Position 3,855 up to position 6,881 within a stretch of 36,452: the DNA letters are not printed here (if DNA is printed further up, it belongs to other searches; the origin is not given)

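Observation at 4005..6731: Stand-alone AthL-like molybdopterin enzyme with no Fe-S subunit, Tat signal or Fe-S motif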

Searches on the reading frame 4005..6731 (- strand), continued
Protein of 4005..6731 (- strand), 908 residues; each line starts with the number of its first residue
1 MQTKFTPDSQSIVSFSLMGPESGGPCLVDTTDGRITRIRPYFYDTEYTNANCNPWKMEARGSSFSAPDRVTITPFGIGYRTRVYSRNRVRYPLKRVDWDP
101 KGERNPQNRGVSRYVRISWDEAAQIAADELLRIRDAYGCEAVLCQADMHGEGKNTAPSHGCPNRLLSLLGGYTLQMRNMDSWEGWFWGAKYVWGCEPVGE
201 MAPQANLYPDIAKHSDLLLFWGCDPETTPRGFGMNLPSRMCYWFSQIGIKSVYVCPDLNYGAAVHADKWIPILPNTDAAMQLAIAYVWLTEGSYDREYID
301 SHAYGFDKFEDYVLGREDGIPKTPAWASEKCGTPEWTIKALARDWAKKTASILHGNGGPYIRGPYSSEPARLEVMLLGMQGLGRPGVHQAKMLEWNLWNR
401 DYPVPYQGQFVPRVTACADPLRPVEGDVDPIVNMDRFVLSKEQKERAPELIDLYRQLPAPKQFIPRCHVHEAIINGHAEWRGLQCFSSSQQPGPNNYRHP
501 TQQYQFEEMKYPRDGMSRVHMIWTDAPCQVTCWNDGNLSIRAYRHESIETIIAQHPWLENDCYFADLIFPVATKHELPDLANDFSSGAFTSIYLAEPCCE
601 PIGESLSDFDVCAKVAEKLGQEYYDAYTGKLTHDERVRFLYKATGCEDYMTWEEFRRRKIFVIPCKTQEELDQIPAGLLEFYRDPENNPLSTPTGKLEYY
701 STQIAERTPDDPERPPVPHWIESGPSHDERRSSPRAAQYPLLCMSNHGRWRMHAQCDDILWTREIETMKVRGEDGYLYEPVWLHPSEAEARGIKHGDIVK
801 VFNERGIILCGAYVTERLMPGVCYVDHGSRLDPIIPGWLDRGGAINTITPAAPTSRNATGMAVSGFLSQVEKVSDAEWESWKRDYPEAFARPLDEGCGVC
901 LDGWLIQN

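Call 7: find_homologous_proteins(query=window:4005-6731:-, max_evalue=1e-10)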
Query window:4005-6731:- (908 aa): 5404 proteins with E <= 1e-10 among 8000 candidates; the best 120 are listed.
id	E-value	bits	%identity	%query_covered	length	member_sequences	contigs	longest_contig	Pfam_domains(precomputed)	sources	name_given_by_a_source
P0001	0.0e+0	1928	86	100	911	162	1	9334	PF21423.3,PF00384.28,PF01568.28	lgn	-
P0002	0.0e+0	1909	84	100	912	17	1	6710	PF21423.3,PF00384.28,PF01568.28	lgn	-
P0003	0.0e+0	1859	82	100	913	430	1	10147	PF21423.3,PF00384.28,PF01568.28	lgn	-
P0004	0.0e+0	1854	83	98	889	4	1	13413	PF21423.3,PF00384.28,PF01568.28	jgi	jgi:trimethylamine-N-oxide reductase (cytochrome c)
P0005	0.0e+0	1842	81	100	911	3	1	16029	PF21423.3,PF00384.28,PF01568.28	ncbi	-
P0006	0.0e+0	1841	80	100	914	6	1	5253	PF21423.3,PF00384.28,PF01568.28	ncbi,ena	-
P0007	0.0e+0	1827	82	98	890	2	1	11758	PF21423.3,PF00384.28,PF01568.28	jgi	jgi:trimethylamine-N-oxide reductase (cytochrome c)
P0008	0.0e+0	1798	79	100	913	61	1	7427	PF21423.3,PF00384.28,PF01568.28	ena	-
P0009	0.0e+0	1767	78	100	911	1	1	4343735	PF21423.3,PF00384.28,PF01568.28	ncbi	-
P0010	0.0e+0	1766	78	99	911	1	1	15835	PF21423.3,PF00384.28,PF01568.28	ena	-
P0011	0.0e+0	1765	78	100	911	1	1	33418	PF21423.3,PF00384.28,PF01568.28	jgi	jgi:anaerobic selenocysteine-containing dehydrogenase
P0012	0.0e+0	1764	78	100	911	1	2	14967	PF21423.3,PF00384.28,PF01568.28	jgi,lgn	jgi:anaerobic selenocysteine-containing dehydrogenase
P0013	0.0e+0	1762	78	100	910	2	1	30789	PF21423.3,PF00384.28,PF01568.28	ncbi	ncbi:MAG: molybdopterin-dependent oxidoreductase [Oscillospiraceae bacterium]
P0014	0.0e+0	1761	77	100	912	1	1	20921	PF21423.3,PF00384.28,PF01568.28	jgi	jgi:anaerobic selenocysteine-containing dehydrogenase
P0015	0.0e+0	1760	77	100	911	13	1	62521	PF21423.3,PF00384.28,PF01568.28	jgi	jgi:trimethylamine-N-oxide reductase (cytochrome c)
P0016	0.0e+0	1760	78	99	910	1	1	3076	PF21423.3,PF00384.28,PF01568.28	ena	-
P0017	0.0e+0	1754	78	100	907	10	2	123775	PF21423.3,PF00384.28,PF01568.28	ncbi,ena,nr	ncbi:MAG: molybdopterin-dependent oxidoreductase [Oscillospiraceae bacterium]|nr:molybdopterin-depen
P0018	0.0e+0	1753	77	100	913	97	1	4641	PF21423.3,PF00384.28,PF01568.28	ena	-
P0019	0.0e+0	1748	76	100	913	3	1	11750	PF21423.3,PF00384.28,PF01568.28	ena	-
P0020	0.0e+0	1743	77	100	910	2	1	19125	PF21423.3,PF00384.28,PF01568.28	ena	-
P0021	0.0e+0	1736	76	100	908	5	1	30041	PF21423.3,PF00384.28,PF01568.28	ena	-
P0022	0.0e+0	1735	76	100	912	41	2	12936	PF21423.3,PF00384.28,PF01568.28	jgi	jgi:trimethylamine-N-oxide reductase (cytochrome c)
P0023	0.0e+0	1735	76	100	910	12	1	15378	PF21423.3,PF00384.28,PF01568.28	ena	-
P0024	0.0e+0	1733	76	100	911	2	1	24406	PF21423.3,PF00384.28,PF01568.28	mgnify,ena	mgnify:CR=1 FL=1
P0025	0.0e+0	1729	77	99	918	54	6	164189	PF21423.3,PF00384.28,PF01568.28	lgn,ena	-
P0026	0.0e+0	1726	76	100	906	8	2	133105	PF21423.3,PF00384.28,PF01568.28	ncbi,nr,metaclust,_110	ncbi:MAG: molybdopterin-dependent oxidoreductase [Clostridiales bacterium]|nr:molybdopterin-dependen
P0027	0.0e+0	1725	77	98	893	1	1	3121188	PF21423.3,PF00384.28,PF01568.28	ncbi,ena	-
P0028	0.0e+0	1721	75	100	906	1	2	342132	PF21423.3,PF00384.28,PF01568.28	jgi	jgi:anaerobic selenocysteine-containing dehydrogenase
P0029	0.0e+0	1720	75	100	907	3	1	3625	PF21423.3,PF00384.28,PF01568.28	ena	-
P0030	0.0e+0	1713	75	99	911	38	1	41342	PF21423.3,PF00384.28,PF01568.28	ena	-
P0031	0.0e+0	1710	74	100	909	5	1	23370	PF21423.3,PF00384.28,PF01568.28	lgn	-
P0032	0.0e+0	1706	75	100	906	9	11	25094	PF21423.3,PF00384.28,PF01568.28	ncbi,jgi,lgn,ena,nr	ncbi:MAG: molybdopterin-dependent oxidoreductase [Peptococcaceae bacterium]|nr:molybdopterin-depende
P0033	0.0e+0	1704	75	100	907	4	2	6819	PF21423.3,PF00384.28,PF01568.28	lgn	-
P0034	0.0e+0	1699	75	100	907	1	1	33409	PF21423.3,PF00384.28,PF01568.28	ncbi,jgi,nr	ncbi:MAG: molybdopterin-dependent oxidoreductase [Oscillospiraceae bacterium]|jgi:trimethylamine-N-o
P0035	0.0e+0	1698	76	98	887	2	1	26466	PF21423.3,PF00384.28,PF01568.28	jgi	jgi:trimethylamine-N-oxide reductase (cytochrome c)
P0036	0.0e+0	1696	75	99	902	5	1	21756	PF21423.3,PF00384.28,PF01568.28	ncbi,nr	ncbi:MAG: molybdopterin-dependent oxidoreductase [Oscillospiraceae bacterium]|nr:molybdopterin-depen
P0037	0.0e+0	1690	79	94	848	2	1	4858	PF21423.3,PF00384.28,PF01568.28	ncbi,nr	ncbi:MAG: molybdopterin-dependent oxidoreductase, partial [Oscillospiraceae bacterium]|nr:molybdopte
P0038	0.0e+0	1689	74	100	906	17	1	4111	PF21423.3,PF00384.28,PF01568.28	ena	-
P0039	0.0e+0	1688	74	100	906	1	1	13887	PF21423.3,PF00384.28,PF01568.28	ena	-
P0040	0.0e+0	1682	74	100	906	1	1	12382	PF21423.3,PF00384.28,PF01568.28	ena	-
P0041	0.0e+0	1680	73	100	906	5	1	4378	PF21423.3,PF00384.28,PF01568.28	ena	-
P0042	0.0e+0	1675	74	100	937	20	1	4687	PF21423.3,PF00384.28,PF01568.28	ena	-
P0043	0.0e+0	1674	72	100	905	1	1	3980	PF21423.3,PF00384.28,PF01568.28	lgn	-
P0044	0.0e+0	1672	73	100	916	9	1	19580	PF21423.3,PF00384.28,PF01568.28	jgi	jgi:trimethylamine-N-oxide reductase (cytochrome c)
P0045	0.0e+0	1671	74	100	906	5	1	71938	PF21423.3,PF00384.28,PF01568.28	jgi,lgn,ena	-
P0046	0.0e+0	1668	74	100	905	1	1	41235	PF21423.3,PF00384.28,PF01568.28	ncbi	-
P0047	0.0e+0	1667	73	100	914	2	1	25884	PF21423.3,PF00384.28,PF01568.28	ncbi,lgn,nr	ncbi:MAG: molybdopterin-dependent oxidoreductase [Oscillospiraceae bacterium]|nr:molybdopterin-depen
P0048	0.0e+0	1667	73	100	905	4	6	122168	PF21423.3,PF00384.28,PF01568.28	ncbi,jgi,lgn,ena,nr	ncbi:MAG: molybdopterin-dependent oxidoreductase [Clostridiales bacterium]|nr:molybdopterin-dependen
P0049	0.0e+0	1666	75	100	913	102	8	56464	PF21423.3,PF00384.28,PF01568.28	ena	-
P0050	0.0e+0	1665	73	100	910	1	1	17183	PF21423.3,PF00384.28,PF01568.28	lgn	-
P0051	0.0e+0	1661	74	100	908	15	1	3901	PF21423.3,PF00384.28,PF01568.28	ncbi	-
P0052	0.0e+0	1659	73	100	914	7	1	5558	PF21423.3,PF00384.28,PF01568.28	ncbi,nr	ncbi:MAG: molybdopterin-dependent oxidoreductase [Clostridiales Family XIII bacterium]|nr:molybdopte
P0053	0.0e+0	1656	73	100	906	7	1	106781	PF21423.3,PF00384.28,PF01568.28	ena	-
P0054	0.0e+0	1653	73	100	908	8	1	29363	PF21423.3,PF00384.28,PF01568.28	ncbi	-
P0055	0.0e+0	1652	73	100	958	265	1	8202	PF21423.3,PF00384.28,PF01568.28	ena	-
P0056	0.0e+0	1650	73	100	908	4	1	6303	PF21423.3,PF00384.28,PF01568.28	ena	-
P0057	0.0e+0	1645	72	100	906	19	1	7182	PF21423.3,PF00384.28,PF01568.28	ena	-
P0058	0.0e+0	1644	72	100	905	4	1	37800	PF21423.3,PF00384.28,PF01568.28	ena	-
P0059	0.0e+0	1644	74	98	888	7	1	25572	PF21423.3,PF00384.28,PF01568.28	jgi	jgi:trimethylamine-N-oxide reductase (cytochrome c)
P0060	0.0e+0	1644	72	100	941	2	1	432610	PF21423.3,PF00384.28,PF01568.28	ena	-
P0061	0.0e+0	1638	73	100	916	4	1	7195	PF21423.3,PF00384.28,PF01568.28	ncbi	-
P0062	0.0e+0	1637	72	99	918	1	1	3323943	PF21423.3,PF00384.28,PF01568.28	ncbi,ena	-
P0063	0.0e+0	1637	73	99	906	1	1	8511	PF21423.3,PF00384.28,PF01568.28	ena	-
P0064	0.0e+0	1634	72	100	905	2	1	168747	PF21423.3,PF00384.28,PF01568.28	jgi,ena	-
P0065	0.0e+0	1634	72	100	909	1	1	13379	PF21423.3,PF00384.28,PF01568.28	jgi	-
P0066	0.0e+0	1628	71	100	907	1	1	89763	PF21423.3,PF00384.28,PF01568.28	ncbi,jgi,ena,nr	ncbi:MAG: molybdopterin-dependent oxidoreductase [Oscillospiraceae bacterium]|nr:molybdopterin-depen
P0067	0.0e+0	1625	71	100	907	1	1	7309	PF21423.3,PF00384.28,PF01568.28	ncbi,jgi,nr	ncbi:MAG: molybdopterin-dependent oxidoreductase [Clostridiales Family XIII bacterium]|jgi:trimethyl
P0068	0.0e+0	1624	72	98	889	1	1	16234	PF21423.3,PF00384.28,PF01568.28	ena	-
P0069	0.0e+0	1624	72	99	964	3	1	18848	PF21423.3,PF00384.28,PF01568.28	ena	-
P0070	0.0e+0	1622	71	100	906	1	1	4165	PF21423.3,PF00384.28,PF01568.28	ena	-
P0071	0.0e+0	1617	72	100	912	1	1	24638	PF21423.3,PF00384.28,PF01568.28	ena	-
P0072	0.0e+0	1616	72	100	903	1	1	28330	PF21423.3,PF00384.28,PF01568.28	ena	-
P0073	0.0e+0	1615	71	100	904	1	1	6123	PF21423.3,PF00384.28,PF01568.28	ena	-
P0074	0.0e+0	1608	70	99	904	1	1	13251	PF21423.3,PF00384.28,PF01568.28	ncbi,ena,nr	ncbi:MAG: molybdopterin-dependent oxidoreductase [Oscillospiraceae bacterium]|nr:molybdopterin-depen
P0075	0.0e+0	1605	71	100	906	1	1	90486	PF21423.3,PF00384.28,PF01568.28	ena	-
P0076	0.0e+0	1601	71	100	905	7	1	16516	PF21423.3,PF00384.28,PF01568.28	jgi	-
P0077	0.0e+0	1600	70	100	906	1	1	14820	PF21423.3,PF00384.28,PF01568.28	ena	-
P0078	0.0e+0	1599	70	100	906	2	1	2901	PF21423.3,PF00384.28,PF01568.28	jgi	-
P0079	0.0e+0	1599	70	100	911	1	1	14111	PF21423.3,PF00384.28,PF01568.28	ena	-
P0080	0.0e+0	1597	70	100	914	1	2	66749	PF21423.3,PF00384.28,PF01568.28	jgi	jgi:anaerobic selenocysteine-containing dehydrogenase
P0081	0.0e+0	1595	71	100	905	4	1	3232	PF21423.3,PF00384.28,PF01568.28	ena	-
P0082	0.0e+0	1591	71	100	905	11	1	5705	PF21423.3,PF00384.28,PF01568.28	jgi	-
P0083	0.0e+0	1587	72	98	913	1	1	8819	PF21423.3,PF00384.28,PF01568.28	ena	-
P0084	0.0e+0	1576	69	100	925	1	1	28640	PF21423.3,PF00384.28,PF01568.28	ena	-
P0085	0.0e+0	1574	70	100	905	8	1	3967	PF21423.3,PF00384.28,PF01568.28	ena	-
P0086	0.0e+0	1568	70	100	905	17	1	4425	PF21423.3,PF00384.28,PF01568.28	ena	-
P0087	0.0e+0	1565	69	99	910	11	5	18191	PF21423.3,PF00384.28,PF01568.28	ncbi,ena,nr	ncbi:MAG: molybdopterin-dependent oxidoreductase [Oscillospiraceae bacterium]|nr:molybdopterin-depen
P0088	0.0e+0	1552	69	100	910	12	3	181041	PF21423.3,PF00384.28,PF01568.28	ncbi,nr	ncbi:MAG: molybdopterin-dependent oxidoreductase [Oscillospiraceae bacterium]|nr:molybdopterin-depen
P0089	0.0e+0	1532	67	100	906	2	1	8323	PF21423.3,PF00384.28,PF01568.28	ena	-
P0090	0.0e+0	1528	68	100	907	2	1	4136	PF21423.3,PF00384.28,PF01568.28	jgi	-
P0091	0.0e+0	1521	67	100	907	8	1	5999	PF21423.3,PF00384.28,PF01568.28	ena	-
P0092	0.0e+0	1516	67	100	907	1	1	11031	PF21423.3,PF00384.28,PF01568.28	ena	-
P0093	0.0e+0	1515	67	100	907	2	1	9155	PF21423.3,PF00384.28,PF01568.28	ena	-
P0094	0.0e+0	1515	67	100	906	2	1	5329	PF21423.3,PF00384.28,PF01568.28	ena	-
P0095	0.0e+0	1514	72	91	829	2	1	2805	PF21423.3,PF00384.28,PF01568.28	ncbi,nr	ncbi:MAG: molybdopterin-dependent oxidoreductase, partial [Clostridiales Family XIII bacterium]|nr:m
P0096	0.0e+0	1502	67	100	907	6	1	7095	PF21423.3,PF00384.28,PF01568.28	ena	-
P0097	0.0e+0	1502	66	100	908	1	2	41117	PF21423.3,PF00384.28,PF01568.28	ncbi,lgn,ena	-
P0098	0.0e+0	1474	66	100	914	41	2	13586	PF21423.3,PF00384.28,PF01568.28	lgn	-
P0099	0.0e+0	1459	65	100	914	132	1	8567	PF21423.3,PF00384.28,PF01568.28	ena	-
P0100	0.0e+0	1450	65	99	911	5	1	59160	PF21423.3,PF00384.28,PF01568.28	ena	-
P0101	0.0e+0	1449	76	85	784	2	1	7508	PF00384.28,PF01568.28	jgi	jgi:trimethylamine-N-oxide reductase (cytochrome c)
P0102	0.0e+0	1446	78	81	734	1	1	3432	PF21423.3,PF00384.28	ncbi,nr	ncbi:MAG: molybdopterin-dependent oxidoreductase, partial [Oscillospiraceae bacterium]|nr:molybdopte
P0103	0.0e+0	1433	65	100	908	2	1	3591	PF21423.3,PF00384.28,PF01568.28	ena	-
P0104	0.0e+0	1420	64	99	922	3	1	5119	PF21423.3,PF00384.28,PF01568.28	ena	-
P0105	0.0e+0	1417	67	97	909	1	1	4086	PF21423.3,PF00384.28,PF01568.28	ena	-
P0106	0.0e+0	1410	71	87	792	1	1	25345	PF00384.28,PF01568.28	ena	-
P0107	0.0e+0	1400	64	100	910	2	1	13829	PF21423.3,PF00384.28,PF01568.28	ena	-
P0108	0.0e+0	1395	64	100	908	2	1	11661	PF21423.3,PF00384.28,PF01568.28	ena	-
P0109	0.0e+0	1382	70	86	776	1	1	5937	PF00384.28,PF01568.28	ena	-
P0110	0.0e+0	1377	64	99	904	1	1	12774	PF21423.3,PF00384.28,PF01568.28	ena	-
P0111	0.0e+0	1372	62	100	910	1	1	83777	PF21423.3,PF00384.28,PF01568.28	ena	-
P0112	0.0e+0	1367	62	100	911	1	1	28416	PF21423.3,PF00384.28,PF01568.28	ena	-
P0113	0.0e+0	1364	62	100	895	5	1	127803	PF21423.3,PF00384.28,PF01568.28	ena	-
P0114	0.0e+0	1364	62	100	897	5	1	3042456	PF21423.3,PF00384.28,PF01568.28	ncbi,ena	-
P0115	0.0e+0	1362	62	100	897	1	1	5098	PF21423.3,PF00384.28,PF01568.28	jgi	-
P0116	0.0e+0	1362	75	80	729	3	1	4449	PF00384.28,PF01568.28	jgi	jgi:trimethylamine-N-oxide reductase (cytochrome c)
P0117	0.0e+0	1352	61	100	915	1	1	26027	PF21423.3,PF00384.28,PF01568.28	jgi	jgi:trimethylamine-N-oxide reductase (cytochrome c)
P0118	0.0e+0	1344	62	99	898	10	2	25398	PF21423.3,PF00384.28,PF01568.28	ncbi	-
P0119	0.0e+0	1343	61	100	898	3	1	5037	PF21423.3,PF00384.28,PF01568.28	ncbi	-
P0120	0.0e+0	1343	60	100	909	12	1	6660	PF21423.3,PF00384.28,PF01568.28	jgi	-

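Call 17: find_related_loci(query=window:4005-6731:-, collection=genome_contigs, flank=10000)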
Query window:4005-6731:- (908 aa) in genome_contigs; peptide patterns used: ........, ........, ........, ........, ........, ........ (x = any residue, [..] = any of these).
221 stretches matched a pattern; 211 encode a relative of the query (tblastn E <= 1e-3); the best 80 are kept; 80 distinct loci.
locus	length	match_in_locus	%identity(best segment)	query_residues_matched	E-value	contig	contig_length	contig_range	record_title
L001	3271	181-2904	90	1-908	0e+0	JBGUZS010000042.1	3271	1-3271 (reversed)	MAG: Oscillospiraceae bacterium isolate ruminal_MAG_449 ruminal_MAG_449_contig_0042, whole genome shotgun sequence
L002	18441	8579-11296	90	1-906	0e+0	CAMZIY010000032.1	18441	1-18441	MAG TPA_asm: uncultured Clostridia bacterium isolate SRR10912537_bin.2_metaWRAP_v1.3_MAG genome assembly, contig: ERZ142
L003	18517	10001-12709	89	4-906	0e+0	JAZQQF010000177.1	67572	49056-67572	MAG: Oscillospiraceae bacterium isolate T1900045236_TH20190006.MAGScoT_cleanbin_000046 SGB_5478_k141_1051025, whole geno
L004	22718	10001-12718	89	1-906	0e+0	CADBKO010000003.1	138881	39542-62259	MAG: Ruminococcaceae bacterium isolate RUG14053 genome assembly, contig: RUG14053_asm_3, whole genome shotgun sequence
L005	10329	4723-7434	89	2-905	0e+0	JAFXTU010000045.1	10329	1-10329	MAG: Oscillospiraceae bacterium isolate RGIG6739 Sheep_Rumen-2__c1161005, whole genome shotgun sequence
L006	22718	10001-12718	88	1-906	0e+0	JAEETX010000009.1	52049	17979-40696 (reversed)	MAG: Oscillospiraceae bacterium isolate Tb.RUG.415 NODE_1625_length_52049_cov_2.835234, whole genome shotgun sequence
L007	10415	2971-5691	86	1-907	0e+0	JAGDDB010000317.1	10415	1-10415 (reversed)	MAG: Oscillospiraceae bacterium isolate RGIG10357 Yak_Rumen.Co__c7478430, whole genome shotgun sequence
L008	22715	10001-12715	87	5-908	0e+0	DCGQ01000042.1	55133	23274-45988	MAG TPA_asm: Clostridiales bacterium UBA1774 UBA1774_contig_95240, whole genome shotgun sequence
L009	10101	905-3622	86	1-906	0e+0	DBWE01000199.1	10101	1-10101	MAG TPA_asm: Clostridiales bacterium UBA1246 UBA1246_contig_739210, whole genome shotgun sequence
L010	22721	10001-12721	84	1-907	0e+0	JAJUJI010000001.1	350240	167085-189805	MAG: Clostridiales bacterium isolate bin113 k141_641462_length_350240_cov_158.0050, whole genome shotgun sequence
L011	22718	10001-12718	83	1-906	0e+0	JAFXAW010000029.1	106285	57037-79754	MAG: Oscillospiraceae bacterium isolate RGIG6248 Sheep_Rectum-2__c687926, whole genome shotgun sequence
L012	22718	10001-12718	82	1-906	0e+0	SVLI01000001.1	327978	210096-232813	MAG: Oscillospiraceae bacterium isolate SIG483 NODE_205_length_327978_cov_9.219783, whole genome shotgun sequence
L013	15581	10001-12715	81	2-906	0e+0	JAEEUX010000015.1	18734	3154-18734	MAG: Oscillospiraceae bacterium isolate Tb.RUG.439 NODE_11599_length_18734_cov_0.771215, whole genome shotgun sequence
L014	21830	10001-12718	81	1-906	0e+0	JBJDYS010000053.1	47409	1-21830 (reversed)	MAG: Oscillospiraceae bacterium isolate PUUB43_bin.037 NODE_372_length_47409_cov_67.920661, whole genome shotgun sequenc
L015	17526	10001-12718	81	1-906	0e+0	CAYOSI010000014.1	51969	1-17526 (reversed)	MAG TPA_asm: uncultured Oscillospiraceae bacterium isolate SRP222994_co1_238 genome assembly, contig: NODE_1049_length_5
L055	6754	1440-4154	75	1-907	0e+0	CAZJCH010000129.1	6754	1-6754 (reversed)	MAG TPA_asm: uncultured Papillibacter sp. isolate SRP192927_co6_651 genome assembly, contig: NODE_30761_length_6754_cov_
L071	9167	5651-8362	74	1-906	0e+0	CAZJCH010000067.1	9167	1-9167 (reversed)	MAG TPA_asm: uncultured Papillibacter sp. isolate SRP192927_co6_651 genome assembly, contig: NODE_19738_length_9167_cov_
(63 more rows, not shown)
